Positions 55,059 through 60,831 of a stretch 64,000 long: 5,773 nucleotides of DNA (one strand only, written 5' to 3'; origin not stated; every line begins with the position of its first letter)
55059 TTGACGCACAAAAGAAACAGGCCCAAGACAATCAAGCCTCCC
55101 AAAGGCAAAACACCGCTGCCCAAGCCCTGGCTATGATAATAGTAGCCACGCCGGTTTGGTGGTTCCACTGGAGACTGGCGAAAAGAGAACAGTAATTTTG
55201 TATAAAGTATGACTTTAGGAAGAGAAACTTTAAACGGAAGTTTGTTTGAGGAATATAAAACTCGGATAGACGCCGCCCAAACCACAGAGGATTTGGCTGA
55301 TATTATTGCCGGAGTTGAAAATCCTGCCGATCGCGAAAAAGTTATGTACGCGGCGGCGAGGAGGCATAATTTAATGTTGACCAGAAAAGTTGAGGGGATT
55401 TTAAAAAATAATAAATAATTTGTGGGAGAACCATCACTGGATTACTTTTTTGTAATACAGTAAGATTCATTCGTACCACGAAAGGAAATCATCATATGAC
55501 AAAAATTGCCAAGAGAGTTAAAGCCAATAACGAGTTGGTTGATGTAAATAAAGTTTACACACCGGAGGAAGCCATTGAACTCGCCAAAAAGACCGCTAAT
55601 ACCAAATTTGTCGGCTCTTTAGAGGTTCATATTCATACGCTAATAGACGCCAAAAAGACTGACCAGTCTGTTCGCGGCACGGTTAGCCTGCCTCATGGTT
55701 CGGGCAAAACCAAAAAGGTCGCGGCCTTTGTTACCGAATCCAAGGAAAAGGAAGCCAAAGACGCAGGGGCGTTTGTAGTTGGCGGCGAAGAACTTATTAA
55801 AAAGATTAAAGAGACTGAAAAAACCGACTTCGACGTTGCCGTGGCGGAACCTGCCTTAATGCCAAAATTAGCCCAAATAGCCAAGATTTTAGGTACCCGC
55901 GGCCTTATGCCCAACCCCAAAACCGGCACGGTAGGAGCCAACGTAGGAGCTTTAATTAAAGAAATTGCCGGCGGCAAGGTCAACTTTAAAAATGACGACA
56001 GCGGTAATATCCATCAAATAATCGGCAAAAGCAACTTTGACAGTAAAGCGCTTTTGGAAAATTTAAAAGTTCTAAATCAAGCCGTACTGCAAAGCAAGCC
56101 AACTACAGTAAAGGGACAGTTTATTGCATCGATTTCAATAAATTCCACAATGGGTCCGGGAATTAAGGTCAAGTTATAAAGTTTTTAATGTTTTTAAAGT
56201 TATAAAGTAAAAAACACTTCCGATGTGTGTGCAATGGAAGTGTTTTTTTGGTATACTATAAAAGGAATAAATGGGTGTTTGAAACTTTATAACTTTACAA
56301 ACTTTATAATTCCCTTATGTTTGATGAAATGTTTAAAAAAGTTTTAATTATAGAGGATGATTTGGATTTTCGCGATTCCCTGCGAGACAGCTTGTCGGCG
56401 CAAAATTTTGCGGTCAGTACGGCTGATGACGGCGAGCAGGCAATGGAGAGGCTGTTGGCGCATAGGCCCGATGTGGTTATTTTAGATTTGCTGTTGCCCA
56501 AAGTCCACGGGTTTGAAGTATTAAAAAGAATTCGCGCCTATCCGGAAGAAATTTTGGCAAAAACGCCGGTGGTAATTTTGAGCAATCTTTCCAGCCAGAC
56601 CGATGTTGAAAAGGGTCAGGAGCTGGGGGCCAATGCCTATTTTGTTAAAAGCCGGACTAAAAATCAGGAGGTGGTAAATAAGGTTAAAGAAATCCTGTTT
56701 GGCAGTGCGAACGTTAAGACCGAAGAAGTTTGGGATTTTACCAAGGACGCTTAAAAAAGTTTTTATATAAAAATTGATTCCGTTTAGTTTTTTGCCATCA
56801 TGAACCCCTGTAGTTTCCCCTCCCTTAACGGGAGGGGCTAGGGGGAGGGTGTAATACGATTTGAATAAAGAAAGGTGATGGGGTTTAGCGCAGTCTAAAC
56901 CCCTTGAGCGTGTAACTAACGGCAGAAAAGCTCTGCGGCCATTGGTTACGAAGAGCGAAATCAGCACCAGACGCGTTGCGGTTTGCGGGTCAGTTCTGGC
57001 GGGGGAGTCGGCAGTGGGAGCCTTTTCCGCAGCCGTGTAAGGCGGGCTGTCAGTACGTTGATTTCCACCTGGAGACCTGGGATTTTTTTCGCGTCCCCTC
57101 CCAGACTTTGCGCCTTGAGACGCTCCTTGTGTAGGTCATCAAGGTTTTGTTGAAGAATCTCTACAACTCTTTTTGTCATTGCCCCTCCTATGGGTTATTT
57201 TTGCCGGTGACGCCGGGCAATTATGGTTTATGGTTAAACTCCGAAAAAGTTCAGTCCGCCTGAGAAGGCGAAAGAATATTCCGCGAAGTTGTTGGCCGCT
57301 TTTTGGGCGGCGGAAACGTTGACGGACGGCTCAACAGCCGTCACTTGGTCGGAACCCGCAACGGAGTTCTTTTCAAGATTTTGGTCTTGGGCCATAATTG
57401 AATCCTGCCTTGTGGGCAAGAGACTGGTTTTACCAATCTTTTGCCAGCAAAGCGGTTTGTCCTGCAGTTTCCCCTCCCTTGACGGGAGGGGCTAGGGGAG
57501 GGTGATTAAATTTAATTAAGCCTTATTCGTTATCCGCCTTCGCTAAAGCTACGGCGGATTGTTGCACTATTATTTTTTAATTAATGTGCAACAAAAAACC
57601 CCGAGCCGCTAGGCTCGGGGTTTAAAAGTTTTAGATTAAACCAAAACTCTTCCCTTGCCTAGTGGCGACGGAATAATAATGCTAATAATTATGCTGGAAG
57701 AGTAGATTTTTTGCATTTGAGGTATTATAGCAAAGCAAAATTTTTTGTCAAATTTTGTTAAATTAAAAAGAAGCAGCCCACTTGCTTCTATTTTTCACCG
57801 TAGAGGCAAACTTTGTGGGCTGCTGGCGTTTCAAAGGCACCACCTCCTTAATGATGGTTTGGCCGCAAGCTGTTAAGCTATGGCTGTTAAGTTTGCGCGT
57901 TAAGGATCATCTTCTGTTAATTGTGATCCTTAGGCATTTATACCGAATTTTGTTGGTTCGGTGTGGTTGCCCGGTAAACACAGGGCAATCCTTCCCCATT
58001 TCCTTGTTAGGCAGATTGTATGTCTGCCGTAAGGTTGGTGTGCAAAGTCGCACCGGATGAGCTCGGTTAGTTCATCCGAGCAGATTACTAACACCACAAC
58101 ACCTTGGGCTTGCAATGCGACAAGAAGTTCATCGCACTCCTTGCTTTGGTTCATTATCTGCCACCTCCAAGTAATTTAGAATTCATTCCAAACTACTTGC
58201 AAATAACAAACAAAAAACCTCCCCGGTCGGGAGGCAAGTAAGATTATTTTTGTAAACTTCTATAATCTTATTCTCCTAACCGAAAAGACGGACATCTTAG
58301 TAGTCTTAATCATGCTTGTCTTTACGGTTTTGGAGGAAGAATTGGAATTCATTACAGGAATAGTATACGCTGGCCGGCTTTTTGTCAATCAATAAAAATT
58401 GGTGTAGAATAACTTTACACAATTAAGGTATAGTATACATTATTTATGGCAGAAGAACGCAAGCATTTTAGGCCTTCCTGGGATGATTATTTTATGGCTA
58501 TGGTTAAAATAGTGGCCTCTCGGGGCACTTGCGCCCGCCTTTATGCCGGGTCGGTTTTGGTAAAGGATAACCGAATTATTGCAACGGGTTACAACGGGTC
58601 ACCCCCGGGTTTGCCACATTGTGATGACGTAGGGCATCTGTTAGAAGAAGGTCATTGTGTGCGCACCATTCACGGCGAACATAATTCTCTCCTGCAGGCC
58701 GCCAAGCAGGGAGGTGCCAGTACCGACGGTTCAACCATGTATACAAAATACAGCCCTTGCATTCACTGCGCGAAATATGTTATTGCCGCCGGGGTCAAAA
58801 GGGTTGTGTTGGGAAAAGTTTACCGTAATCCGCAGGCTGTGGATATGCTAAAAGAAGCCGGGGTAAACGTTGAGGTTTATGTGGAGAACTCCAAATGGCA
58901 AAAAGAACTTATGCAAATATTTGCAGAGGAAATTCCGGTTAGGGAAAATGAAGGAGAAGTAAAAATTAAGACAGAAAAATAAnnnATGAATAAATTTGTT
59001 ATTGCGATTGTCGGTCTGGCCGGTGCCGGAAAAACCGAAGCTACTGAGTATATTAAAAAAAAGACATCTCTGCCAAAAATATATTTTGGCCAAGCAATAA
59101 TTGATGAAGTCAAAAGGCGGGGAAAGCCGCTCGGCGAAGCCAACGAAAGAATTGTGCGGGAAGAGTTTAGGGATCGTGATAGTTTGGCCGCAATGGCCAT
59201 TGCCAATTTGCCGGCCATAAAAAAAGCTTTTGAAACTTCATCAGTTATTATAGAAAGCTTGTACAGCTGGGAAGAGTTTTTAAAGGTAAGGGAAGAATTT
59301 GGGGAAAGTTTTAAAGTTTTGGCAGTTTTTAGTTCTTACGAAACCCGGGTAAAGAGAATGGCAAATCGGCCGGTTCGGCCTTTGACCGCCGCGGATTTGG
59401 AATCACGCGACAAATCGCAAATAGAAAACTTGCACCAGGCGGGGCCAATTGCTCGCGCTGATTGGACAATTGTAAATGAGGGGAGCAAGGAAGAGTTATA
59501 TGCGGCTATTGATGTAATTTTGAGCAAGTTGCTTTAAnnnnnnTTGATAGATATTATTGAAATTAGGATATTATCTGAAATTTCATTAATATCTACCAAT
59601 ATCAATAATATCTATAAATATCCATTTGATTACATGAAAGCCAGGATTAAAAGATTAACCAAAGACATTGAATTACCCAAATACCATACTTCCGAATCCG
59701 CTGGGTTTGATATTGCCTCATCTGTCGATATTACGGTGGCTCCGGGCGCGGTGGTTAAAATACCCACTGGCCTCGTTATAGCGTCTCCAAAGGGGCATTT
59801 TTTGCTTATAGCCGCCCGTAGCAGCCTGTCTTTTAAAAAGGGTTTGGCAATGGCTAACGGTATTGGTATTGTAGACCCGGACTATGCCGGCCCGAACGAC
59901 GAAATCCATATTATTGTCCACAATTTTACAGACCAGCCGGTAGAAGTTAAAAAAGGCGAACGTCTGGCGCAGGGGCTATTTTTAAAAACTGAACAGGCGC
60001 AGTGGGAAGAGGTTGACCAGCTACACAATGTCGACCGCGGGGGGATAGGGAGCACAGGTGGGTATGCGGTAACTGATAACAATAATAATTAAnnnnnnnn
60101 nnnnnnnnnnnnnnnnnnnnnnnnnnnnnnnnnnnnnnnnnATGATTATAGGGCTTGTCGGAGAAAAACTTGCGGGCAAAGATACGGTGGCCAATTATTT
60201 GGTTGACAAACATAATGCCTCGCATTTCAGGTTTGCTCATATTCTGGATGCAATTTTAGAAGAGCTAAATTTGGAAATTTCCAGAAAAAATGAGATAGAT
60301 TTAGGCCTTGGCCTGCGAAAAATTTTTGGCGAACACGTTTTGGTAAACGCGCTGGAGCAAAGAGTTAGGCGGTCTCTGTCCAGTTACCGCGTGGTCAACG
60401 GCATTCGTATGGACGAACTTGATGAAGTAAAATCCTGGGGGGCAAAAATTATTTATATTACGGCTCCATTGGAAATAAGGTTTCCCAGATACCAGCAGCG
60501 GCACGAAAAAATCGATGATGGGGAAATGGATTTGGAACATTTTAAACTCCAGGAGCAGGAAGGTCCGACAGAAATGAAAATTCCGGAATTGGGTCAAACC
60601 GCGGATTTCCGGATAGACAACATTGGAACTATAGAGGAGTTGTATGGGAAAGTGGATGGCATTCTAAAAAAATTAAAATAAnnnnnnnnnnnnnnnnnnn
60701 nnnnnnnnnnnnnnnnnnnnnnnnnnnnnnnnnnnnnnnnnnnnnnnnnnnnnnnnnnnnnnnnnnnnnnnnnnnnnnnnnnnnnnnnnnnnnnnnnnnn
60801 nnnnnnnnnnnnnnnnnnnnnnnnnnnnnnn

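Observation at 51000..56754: secE-nusG-rplK-rplA block invaded by five non-ribosomal genes and bracketed by two orphan CheY-like receivers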

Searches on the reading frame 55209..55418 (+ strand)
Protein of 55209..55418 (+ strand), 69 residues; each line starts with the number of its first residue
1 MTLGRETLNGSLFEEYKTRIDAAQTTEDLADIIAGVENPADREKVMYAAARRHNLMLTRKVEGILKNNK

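Call 4: search_protein_families(library=pfam, proteins=[window:55209-55418:+], max_evalue=0.01)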
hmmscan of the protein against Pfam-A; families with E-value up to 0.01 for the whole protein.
window:55209-55418:+ (69 aa): 0 families

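Call 5: search_protein_families(library=ncbifam, proteins=[window:55209-55418:+], max_evalue=0.01)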
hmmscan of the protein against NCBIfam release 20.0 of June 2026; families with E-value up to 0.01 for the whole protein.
window:55209-55418:+ (69 aa): 0 families

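Call 52: find_homologous_proteins(query=window:55209-55418:+, max_evalue=0.01)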
Query window:55209-55418:+ (69 aa): 1 proteins with E <= 0.01 among 1 candidates.
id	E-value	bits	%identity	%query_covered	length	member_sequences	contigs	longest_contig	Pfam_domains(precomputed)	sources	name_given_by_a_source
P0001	1.1e-36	140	100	100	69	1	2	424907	-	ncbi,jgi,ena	jgi:hypothetical protein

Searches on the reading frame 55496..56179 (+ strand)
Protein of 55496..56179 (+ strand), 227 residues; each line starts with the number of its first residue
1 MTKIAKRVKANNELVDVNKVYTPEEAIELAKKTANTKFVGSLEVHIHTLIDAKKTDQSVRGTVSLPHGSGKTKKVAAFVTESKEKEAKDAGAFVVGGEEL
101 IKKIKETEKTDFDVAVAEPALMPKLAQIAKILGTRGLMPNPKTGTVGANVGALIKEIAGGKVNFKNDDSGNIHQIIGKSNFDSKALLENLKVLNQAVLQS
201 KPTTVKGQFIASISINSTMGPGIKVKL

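Call 4: search_protein_families(library=pfam, proteins=[window:55496-56179:+], max_evalue=0.01)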
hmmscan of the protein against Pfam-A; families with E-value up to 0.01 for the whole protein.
window:55496-56179:+ (227 aa): 2 families
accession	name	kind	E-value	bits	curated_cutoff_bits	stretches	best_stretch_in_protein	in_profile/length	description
PF00687.26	Ribosomal_L1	-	1.1e-52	179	32.2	1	31-221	2-198/198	Ribosomal protein L1p/L10e family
PF04851.21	ResIII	-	0.00042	20.7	22.5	1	47-107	20-72/164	Type III restriction enzyme, res subunit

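Call 5: search_protein_families(library=ncbifam, proteins=[window:55496-56179:+], max_evalue=0.01)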
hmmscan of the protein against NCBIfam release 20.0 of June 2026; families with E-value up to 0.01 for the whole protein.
window:55496-56179:+ (227 aa): 3 families
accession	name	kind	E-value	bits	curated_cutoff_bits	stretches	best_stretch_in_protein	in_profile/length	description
TIGR01169.1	rplA_bact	equivalog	1.1e-81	273.6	216.3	1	3-226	1-223/227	50S ribosomal protein L1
TIGR01170.1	rplA_mito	equivalog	5.3e-28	97.6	129.05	1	24-160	4-140/140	ribosomal protein uL1, mitochondrial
NF003244.0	PRK04203.1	equivalog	1.3e-24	86.9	203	1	24-226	9-215/216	50S ribosomal protein L1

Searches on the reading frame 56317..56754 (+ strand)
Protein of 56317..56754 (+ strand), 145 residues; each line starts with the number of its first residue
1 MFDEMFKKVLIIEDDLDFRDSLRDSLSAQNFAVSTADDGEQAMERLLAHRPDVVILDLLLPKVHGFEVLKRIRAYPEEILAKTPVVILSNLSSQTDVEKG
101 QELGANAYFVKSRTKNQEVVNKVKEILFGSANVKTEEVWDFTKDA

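Call 13: search_protein_families(library=pfam, proteins=[window:56317-56754:+], max_evalue=0.01)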
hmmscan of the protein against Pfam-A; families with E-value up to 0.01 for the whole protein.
window:56317-56754:+ (145 aa): 1 family
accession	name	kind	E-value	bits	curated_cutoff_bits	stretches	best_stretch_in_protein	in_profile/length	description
PF00072.30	Response_reg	-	2.9e-23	82.6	30.2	1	9-116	1-104/111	Response regulator receiver domain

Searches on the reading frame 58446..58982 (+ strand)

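Call 13: search_protein_families(library=pfam, proteins=[window:58446-58982:+], max_evalue=0.01)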
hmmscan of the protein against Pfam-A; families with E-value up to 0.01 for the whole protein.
window:58446-58982:+ (178 aa): 4 families
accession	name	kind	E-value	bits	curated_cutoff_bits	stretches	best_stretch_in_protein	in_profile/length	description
PF00383.29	dCMP_cyt_deam_1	-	8.6e-24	83.8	25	1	11-123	2-101/102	Cytidine and deoxycytidylate deaminase zinc-binding region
PF14437.12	MafB19-deam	-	7.7e-17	61.9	27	1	11-132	2-109/142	MafB19-like deaminase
PF08210.17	APOBEC_N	-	0.0014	19.1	25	0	64-118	38-93/170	APOBEC-like N-terminal domain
PF14439.12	Bd3614-deam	-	0.0036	17.7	38.5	1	73-130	33-92/113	Bd3614-like deaminase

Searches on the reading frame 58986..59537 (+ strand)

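Call 13: search_protein_families(library=pfam, proteins=[window:58986-59537:+], max_evalue=0.01)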
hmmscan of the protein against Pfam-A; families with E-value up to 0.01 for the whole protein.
window:58986-59537:+ (183 aa): 3 families
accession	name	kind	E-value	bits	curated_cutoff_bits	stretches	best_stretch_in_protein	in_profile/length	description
PF13207.12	AAA_17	-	2.3e-10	41.3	27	1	9-131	1-125/136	AAA domain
PF13238.12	AAA_18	-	2.6e-08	34.8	29.4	1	6-129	1-112/128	AAA domain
PF01121.26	CoaE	-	9.8e-05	22.5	27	1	29-168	45-178/180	Dephospho-CoA kinase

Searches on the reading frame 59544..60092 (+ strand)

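Call 13: search_protein_families(library=pfam, proteins=[window:59544-60092:+], max_evalue=0.01)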
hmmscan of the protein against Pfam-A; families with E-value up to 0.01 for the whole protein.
window:59544-60092:+ (182 aa): 3 families
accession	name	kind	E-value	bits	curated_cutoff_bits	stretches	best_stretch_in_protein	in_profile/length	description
PF00692.24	dUTPase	-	1.8e-25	89.6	22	1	41-171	2-128/129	dUTPase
PF22769.1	DCD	-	0.0005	20.6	27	1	60-146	68-150/153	dCTP deaminase-like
PF04797.18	Herpes_ORF11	-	0.0032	16.8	27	1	117-148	316-347/375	Herpesvirus dUTPase protein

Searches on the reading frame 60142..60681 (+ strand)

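Call 13: search_protein_families(library=pfam, proteins=[window:60142-60681:+], max_evalue=0.01)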
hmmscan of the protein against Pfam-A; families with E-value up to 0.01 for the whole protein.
window:60142-60681:+ (179 aa): 3 families
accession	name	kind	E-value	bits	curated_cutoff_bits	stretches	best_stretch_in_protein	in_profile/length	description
PF21448.3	DNMK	-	6.6e-08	32.9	27.1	1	2-47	2-47/232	Deoxynucleotide monophosphate kinase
PF13238.12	AAA_18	-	1.2e-05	26.2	29.4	1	3-123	1-114/128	AAA domain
PF13207.12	AAA_17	-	0.0039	17.9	27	1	11-123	6-125/136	AAA domain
